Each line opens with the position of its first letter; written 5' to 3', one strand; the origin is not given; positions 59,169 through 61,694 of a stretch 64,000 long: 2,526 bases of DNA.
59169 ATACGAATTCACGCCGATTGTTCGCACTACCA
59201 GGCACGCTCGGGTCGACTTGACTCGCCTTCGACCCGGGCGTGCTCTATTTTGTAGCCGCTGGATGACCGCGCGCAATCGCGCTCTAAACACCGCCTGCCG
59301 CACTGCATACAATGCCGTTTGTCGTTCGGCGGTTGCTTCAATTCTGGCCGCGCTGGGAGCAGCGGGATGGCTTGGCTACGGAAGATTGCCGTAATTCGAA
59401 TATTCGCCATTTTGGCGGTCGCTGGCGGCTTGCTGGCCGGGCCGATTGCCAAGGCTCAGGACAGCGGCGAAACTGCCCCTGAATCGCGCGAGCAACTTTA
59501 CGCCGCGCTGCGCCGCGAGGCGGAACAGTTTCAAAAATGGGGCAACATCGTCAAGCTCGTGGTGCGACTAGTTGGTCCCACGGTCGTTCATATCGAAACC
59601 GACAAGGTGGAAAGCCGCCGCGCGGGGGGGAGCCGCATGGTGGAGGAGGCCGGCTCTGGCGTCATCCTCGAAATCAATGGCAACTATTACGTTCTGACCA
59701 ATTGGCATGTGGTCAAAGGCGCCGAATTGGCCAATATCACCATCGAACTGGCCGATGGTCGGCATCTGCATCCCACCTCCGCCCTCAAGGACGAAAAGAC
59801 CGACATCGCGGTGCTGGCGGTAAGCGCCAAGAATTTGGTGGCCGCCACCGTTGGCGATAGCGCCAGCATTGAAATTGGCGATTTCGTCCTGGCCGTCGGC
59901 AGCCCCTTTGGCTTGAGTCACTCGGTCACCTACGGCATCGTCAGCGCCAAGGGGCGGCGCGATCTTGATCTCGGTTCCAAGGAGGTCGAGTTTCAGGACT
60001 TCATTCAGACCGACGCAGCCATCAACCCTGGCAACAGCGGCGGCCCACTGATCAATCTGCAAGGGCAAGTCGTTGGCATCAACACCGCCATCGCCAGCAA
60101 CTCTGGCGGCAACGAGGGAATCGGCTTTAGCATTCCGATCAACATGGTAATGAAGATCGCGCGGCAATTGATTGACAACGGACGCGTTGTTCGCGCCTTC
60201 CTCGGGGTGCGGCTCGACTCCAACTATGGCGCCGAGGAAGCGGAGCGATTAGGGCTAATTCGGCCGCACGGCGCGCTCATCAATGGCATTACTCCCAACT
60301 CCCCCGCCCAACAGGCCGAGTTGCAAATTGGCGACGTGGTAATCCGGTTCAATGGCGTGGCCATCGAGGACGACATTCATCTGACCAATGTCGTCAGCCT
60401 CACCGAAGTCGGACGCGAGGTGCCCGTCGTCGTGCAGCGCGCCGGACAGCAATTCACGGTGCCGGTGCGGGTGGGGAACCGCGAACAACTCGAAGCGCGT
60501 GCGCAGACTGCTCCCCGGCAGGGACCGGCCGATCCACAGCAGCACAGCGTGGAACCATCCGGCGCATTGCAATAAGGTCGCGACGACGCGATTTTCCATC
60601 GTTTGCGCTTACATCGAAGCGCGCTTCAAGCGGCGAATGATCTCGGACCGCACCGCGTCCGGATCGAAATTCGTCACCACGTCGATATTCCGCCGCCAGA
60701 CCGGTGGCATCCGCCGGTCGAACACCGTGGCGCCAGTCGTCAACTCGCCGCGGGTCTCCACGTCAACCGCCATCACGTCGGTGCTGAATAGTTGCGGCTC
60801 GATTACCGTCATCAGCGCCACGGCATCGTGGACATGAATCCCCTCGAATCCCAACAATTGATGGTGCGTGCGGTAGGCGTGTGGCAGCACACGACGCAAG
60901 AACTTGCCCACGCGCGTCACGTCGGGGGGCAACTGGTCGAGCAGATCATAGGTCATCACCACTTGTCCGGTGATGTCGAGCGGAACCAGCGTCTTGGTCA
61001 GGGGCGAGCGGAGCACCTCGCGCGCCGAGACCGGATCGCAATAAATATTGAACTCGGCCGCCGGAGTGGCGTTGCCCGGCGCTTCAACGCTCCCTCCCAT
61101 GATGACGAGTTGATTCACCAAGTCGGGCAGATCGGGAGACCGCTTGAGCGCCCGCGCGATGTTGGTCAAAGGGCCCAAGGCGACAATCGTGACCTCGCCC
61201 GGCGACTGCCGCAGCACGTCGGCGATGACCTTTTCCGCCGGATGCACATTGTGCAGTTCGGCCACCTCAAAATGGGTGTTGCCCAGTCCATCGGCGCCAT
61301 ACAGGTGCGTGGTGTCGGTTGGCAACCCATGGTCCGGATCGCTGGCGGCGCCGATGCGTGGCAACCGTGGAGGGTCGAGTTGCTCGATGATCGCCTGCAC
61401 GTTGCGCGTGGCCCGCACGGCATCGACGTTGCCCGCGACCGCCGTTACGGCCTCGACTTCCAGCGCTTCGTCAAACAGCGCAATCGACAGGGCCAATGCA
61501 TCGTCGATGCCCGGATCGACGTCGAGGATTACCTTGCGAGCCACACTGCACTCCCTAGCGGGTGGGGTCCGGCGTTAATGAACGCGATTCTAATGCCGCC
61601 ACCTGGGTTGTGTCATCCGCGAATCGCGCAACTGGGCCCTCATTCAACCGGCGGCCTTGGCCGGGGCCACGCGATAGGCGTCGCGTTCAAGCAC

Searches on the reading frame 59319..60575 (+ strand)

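Call 59: search_protein_families(library=pfam, proteins=[window:59319-60575:+], max_evalue=0.001)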
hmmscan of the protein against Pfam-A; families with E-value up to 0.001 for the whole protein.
window:59319-60575:+ (418 aa): 5 families
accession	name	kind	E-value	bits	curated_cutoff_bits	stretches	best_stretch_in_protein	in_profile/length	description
PF13365.12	Trypsin_2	-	5.2e-30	105.5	27.6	1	112-254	1-144/144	Trypsin-like peptidase domain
PF00089.32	Trypsin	-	1.6e-16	61.3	20.6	1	121-279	33-218/220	Trypsin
PF13180.12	PDZ_2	-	4.6e-12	46.5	27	1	294-384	2-79/80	PDZ domain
PF17820.7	PDZ_6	-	1.4e-08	34.8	27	1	321-374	2-54/54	PDZ domain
PF00595.29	PDZ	-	3.5e-08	34.2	23.2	1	291-373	8-81/81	PDZ domain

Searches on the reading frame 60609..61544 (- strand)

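Call 59: search_protein_families(library=pfam, proteins=[window:60609-61544:-], max_evalue=0.001)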
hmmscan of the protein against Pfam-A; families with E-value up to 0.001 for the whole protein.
window:60609-61544:- (311 aa): 1 family
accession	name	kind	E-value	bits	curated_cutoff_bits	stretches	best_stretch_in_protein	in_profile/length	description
PF01156.24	IU_nuc_hydro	-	1.6e-79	268.1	34.2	1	5-298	1-295/297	Inosine-uridine preferring nucleoside hydrolase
